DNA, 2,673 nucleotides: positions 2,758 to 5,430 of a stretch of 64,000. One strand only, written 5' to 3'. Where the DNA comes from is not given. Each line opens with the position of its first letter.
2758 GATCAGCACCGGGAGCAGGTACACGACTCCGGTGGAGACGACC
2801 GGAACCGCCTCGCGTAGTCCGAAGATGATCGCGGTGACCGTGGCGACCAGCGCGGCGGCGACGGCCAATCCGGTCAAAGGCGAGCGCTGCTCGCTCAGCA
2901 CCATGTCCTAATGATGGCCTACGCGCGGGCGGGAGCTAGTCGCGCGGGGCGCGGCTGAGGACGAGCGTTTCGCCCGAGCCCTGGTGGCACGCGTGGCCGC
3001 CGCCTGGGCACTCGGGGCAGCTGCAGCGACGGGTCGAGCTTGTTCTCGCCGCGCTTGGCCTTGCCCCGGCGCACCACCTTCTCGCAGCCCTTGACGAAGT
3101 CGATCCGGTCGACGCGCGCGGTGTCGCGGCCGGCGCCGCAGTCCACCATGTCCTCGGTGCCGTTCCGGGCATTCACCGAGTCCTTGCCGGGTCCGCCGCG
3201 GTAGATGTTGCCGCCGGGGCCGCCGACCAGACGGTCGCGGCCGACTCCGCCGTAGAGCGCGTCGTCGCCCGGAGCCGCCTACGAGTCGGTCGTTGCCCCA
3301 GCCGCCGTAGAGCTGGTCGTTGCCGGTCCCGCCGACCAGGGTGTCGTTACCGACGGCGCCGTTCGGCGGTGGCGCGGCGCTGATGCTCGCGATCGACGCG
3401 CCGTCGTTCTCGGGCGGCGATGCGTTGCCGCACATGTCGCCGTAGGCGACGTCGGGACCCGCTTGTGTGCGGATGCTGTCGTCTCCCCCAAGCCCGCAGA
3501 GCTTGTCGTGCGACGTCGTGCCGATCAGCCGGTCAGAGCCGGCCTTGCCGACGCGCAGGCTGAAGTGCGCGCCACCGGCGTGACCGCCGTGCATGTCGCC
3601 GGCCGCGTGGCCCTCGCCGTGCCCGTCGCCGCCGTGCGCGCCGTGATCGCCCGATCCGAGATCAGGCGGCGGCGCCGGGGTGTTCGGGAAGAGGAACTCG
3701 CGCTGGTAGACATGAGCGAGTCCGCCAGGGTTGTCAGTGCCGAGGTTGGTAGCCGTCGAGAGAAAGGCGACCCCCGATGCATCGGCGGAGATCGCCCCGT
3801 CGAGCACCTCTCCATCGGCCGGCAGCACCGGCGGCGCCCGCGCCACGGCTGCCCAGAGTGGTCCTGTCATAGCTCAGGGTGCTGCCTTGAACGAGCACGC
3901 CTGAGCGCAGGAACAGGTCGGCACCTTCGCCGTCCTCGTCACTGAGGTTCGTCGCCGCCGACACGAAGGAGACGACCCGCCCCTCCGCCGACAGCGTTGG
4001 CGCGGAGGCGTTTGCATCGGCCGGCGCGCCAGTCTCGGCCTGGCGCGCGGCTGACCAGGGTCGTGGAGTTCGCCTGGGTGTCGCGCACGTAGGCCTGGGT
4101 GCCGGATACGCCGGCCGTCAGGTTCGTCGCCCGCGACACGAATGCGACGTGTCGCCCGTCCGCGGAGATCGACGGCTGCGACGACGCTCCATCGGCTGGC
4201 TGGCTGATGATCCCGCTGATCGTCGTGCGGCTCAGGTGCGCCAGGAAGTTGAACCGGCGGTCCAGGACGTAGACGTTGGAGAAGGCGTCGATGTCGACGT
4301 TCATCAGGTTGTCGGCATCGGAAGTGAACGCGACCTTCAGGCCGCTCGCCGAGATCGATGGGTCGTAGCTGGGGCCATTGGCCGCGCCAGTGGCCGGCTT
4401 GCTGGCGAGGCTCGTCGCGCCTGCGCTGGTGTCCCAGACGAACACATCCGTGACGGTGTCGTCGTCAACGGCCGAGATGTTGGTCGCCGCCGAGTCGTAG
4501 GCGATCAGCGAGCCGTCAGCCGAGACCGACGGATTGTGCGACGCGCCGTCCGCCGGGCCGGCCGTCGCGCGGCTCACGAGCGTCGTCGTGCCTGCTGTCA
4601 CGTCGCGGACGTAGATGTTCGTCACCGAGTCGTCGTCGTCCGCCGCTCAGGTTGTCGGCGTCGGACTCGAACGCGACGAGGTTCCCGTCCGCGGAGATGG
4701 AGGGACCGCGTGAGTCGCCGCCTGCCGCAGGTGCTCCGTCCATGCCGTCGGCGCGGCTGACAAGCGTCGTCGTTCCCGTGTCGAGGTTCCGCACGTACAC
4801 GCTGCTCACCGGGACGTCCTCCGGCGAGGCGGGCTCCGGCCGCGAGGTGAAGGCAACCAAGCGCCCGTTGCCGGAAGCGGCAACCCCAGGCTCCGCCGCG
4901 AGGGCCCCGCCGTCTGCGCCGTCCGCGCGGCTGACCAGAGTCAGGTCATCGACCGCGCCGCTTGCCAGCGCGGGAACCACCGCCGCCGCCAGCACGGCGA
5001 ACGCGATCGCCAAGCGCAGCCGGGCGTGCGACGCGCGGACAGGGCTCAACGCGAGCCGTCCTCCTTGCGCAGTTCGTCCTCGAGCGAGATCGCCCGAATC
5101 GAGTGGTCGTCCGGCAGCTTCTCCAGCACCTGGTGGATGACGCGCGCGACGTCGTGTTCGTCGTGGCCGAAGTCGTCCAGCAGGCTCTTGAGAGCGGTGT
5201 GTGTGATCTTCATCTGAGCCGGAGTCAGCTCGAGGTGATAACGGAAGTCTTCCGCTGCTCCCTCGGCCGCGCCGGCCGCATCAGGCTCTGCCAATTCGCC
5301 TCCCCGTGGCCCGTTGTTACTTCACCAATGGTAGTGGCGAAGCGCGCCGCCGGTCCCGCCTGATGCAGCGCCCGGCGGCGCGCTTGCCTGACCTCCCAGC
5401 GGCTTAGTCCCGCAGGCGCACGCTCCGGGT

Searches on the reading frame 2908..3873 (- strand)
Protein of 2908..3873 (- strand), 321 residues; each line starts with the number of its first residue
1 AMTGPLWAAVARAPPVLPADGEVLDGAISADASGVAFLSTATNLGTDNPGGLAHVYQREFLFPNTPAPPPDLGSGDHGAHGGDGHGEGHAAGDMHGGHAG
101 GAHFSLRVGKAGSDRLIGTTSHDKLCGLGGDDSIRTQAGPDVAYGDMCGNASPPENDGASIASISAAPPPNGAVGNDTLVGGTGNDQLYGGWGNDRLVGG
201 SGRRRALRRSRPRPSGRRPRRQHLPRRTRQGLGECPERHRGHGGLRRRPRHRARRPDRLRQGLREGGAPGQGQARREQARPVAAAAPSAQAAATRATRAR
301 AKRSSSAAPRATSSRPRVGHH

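Call 18: search_protein_families(library=pfam, proteins=[window:2908-3873:-], max_evalue=0.01)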
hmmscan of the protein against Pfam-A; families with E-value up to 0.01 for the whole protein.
window:2908-3873:- (321 aa): 1 family
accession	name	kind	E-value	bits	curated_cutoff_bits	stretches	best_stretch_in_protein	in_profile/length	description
PF00353.25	HemolysinCabind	-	6.3e-13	48.9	23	2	172-203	2-33/36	RTX calcium-binding nonapeptide repeat (4 copies)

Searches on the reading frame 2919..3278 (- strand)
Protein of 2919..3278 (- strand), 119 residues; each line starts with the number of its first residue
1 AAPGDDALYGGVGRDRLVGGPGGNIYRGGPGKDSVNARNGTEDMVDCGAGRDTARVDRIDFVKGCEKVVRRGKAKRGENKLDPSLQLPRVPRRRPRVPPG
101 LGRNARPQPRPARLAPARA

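Call 18: search_protein_families(library=pfam, proteins=[window:2919-3278:-], max_evalue=0.01)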
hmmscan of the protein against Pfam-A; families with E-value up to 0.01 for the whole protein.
window:2919-3278:- (119 aa): 1 family
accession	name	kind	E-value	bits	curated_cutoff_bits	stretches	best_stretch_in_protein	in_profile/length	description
PF00353.25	HemolysinCabind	-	0.0001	22.6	23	1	3-34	4-35/36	RTX calcium-binding nonapeptide repeat (4 copies)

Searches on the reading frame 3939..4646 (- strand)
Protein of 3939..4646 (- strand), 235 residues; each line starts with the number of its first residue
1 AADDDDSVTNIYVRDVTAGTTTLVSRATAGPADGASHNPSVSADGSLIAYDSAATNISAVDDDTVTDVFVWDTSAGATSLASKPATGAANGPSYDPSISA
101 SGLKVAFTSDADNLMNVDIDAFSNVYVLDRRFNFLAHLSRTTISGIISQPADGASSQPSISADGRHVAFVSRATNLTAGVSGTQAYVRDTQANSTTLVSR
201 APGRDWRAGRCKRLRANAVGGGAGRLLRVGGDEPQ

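Call 66: search_protein_families(library=pfam, proteins=[window:3939-4646:-], max_evalue=0.001)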
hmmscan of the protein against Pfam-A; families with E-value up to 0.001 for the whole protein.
window:3939-4646:- (235 aa): 1 family
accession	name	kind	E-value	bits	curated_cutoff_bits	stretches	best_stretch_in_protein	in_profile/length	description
PF07676.18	PD40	-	2.9e-11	43.4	20.9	0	154-174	10-30/38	WD40-like Beta Propeller Repeat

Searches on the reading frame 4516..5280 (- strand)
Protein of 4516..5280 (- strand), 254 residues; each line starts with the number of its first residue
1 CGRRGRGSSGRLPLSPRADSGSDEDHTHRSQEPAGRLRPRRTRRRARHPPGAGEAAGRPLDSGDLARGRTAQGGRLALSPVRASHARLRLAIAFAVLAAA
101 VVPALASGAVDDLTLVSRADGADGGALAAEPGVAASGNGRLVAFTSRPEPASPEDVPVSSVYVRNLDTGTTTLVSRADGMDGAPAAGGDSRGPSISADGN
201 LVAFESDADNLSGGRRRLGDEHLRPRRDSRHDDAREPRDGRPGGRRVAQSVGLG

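Call 66: search_protein_families(library=pfam, proteins=[window:4516-5280:-], max_evalue=0.001)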
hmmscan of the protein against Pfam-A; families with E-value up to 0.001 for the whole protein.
window:4516-5280:- (254 aa): 1 family
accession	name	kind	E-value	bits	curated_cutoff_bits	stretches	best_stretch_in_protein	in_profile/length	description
PF07676.18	PD40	-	4.1e-05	23.9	20.9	0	187-214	8-33/38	WD40-like Beta Propeller Repeat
